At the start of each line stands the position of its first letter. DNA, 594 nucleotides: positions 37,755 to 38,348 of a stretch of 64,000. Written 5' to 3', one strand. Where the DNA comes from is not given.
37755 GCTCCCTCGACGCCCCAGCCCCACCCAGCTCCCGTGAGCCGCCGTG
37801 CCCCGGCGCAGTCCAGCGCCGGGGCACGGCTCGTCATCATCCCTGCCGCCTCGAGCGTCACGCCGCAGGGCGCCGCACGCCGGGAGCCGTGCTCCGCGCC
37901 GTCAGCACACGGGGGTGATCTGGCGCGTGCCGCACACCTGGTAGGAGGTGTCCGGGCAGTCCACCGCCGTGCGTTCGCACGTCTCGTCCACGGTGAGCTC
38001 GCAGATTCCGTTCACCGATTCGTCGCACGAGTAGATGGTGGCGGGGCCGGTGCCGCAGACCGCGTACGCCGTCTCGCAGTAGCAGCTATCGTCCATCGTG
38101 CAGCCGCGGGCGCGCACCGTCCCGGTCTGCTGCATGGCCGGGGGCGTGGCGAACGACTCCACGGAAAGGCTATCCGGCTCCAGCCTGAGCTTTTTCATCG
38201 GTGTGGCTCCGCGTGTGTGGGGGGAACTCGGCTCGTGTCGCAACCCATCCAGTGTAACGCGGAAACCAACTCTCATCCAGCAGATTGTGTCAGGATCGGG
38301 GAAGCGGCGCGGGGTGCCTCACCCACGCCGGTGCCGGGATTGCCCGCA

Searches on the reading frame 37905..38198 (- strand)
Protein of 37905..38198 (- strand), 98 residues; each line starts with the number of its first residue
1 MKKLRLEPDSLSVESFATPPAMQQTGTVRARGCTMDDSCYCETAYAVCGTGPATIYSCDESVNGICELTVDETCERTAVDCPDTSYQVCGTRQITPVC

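Call 5: search_protein_families(library=ncbifam, proteins=[window:37905-38198:-], max_evalue=10)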
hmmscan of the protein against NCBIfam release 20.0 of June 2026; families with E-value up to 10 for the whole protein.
window:37905-38198:- (98 aa): 1 family
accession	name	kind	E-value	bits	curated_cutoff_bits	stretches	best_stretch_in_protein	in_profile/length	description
NF010947.0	PRK14367.1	equivalog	0.075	12.2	315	1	43-74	154-185/202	Maf-like protein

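Call 6: search_protein_families(library=pfam, proteins=[window:37905-38198:-], max_evalue=10)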
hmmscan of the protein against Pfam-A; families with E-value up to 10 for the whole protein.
window:37905-38198:- (98 aa): 0 families
